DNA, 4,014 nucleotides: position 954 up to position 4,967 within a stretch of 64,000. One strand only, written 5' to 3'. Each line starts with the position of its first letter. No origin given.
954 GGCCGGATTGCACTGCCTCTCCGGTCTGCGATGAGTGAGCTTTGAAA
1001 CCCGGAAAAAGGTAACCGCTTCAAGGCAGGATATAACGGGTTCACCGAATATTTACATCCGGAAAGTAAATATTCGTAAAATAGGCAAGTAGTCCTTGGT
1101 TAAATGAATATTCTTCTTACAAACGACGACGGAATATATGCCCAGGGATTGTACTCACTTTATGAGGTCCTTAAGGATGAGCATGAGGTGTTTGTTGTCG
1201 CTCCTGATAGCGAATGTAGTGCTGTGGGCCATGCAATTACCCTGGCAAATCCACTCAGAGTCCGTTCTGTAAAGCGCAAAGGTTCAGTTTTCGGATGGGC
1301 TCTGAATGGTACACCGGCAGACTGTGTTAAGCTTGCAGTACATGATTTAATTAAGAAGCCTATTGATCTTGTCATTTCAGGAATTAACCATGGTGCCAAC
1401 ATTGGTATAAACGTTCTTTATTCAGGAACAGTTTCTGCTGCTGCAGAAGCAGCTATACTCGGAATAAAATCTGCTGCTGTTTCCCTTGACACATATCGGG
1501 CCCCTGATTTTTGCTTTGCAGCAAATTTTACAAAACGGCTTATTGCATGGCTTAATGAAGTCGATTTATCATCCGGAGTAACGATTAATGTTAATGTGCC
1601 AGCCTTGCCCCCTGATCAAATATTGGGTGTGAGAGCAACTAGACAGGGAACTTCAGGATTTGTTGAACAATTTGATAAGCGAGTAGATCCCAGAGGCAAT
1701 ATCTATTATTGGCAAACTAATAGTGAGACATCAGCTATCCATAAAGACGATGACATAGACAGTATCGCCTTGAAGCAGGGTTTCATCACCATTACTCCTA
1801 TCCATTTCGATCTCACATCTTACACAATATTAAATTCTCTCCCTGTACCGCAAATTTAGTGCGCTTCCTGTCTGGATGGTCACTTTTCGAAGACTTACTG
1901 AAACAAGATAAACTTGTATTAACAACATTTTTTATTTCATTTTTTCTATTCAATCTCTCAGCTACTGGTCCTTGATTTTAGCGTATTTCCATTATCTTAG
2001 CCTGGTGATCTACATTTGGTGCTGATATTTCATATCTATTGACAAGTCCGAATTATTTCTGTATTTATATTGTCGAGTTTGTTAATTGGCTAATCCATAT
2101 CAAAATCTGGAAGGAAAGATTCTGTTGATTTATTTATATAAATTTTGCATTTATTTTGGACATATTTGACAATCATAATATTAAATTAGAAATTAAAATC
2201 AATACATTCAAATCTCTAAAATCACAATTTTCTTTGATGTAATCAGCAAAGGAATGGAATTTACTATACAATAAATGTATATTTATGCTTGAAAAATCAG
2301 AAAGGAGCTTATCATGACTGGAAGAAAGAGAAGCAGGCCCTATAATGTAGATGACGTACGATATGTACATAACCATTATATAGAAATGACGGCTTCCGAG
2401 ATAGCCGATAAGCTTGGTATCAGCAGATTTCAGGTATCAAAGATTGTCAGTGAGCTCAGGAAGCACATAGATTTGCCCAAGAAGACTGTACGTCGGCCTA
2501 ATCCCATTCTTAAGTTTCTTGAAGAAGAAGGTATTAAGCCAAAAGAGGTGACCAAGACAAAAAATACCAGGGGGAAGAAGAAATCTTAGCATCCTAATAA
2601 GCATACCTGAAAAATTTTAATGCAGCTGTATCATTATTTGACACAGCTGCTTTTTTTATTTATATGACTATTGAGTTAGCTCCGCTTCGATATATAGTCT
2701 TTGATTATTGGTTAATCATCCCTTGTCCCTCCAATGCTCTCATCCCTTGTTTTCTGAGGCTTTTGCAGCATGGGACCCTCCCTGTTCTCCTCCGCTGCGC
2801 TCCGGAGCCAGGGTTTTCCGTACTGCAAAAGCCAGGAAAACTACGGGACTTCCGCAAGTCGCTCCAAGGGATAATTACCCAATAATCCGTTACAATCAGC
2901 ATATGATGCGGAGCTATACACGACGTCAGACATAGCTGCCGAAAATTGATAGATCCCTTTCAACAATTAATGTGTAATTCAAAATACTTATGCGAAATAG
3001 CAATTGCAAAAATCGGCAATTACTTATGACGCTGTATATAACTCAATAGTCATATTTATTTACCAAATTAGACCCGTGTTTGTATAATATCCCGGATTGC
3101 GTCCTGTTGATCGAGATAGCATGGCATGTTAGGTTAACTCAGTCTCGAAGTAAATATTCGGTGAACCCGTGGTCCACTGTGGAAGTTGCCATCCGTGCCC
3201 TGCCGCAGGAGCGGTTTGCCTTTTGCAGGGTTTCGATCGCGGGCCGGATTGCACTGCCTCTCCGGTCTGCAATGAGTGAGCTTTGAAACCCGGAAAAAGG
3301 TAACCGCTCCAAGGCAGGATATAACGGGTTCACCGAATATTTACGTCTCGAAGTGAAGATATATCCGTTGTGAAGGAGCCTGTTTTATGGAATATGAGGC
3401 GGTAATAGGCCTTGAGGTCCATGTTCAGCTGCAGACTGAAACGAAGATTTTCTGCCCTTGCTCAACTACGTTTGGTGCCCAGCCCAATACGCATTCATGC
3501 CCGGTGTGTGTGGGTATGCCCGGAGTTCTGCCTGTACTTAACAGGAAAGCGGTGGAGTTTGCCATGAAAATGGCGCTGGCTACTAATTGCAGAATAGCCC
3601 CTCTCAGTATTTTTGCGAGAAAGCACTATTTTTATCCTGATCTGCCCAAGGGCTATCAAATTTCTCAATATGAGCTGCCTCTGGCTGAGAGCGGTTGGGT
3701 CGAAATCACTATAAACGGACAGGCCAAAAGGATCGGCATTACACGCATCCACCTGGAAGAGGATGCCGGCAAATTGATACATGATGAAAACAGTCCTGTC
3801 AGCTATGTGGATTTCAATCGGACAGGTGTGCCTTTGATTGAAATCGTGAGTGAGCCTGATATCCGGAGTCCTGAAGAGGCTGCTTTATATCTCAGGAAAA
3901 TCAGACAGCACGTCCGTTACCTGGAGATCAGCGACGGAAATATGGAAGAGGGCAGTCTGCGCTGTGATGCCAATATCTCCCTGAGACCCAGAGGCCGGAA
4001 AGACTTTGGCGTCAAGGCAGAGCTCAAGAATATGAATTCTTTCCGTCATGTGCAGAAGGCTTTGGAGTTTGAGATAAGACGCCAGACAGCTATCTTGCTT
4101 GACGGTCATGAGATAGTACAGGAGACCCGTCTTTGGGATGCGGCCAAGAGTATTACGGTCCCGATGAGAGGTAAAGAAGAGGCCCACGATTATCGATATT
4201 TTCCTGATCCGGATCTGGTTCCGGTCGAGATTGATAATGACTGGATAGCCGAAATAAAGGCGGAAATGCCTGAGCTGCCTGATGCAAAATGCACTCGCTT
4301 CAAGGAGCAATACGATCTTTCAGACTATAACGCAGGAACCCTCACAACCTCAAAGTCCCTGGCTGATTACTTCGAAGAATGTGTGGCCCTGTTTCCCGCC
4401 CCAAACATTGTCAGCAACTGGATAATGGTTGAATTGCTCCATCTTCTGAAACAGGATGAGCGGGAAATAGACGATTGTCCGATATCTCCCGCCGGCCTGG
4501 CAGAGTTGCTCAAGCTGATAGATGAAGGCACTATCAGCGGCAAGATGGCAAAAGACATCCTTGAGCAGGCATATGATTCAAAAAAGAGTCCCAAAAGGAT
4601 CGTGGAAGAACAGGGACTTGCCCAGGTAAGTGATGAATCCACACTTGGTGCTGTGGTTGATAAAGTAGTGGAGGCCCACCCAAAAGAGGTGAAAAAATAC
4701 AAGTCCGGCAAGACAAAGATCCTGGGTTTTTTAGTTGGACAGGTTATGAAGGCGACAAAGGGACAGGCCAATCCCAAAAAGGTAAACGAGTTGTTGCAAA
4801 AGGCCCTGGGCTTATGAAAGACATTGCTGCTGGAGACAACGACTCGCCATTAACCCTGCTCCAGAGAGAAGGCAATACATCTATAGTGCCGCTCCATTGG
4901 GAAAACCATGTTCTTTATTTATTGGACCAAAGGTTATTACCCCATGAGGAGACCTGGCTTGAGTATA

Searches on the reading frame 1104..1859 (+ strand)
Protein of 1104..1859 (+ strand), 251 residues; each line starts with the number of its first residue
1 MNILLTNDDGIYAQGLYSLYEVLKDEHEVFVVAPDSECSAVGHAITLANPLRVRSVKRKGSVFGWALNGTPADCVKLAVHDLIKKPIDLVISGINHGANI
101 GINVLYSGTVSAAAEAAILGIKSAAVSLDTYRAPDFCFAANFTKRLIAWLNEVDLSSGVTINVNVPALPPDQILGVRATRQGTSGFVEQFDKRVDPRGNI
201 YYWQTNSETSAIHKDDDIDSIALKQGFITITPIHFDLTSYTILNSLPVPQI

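Call 65: search_protein_families(library=pfam, proteins=[window:1104-1859:+], max_evalue=0.00001)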
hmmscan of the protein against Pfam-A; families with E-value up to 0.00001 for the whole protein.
window:1104-1859:+ (251 aa): 1 family
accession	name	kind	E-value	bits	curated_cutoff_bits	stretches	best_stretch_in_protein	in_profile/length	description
PF01975.23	SurE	-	5.9e-63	212.5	22.1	1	3-184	1-185/189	Survival protein SurE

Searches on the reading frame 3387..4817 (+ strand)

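Call 65: search_protein_families(library=pfam, proteins=[window:3387-4817:+], max_evalue=0.00001)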
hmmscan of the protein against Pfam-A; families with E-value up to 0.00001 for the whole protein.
window:3387-4817:+ (476 aa): 2 families
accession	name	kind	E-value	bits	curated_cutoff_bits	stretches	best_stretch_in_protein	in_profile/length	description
PF02934.20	GatB_N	-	1.6e-127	424.8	23.4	1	6-287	2-276/277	GatB/GatE catalytic domain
PF02637.23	GatB_Yqey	-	1.1e-55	188.1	27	1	327-474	1-148/148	GatB domain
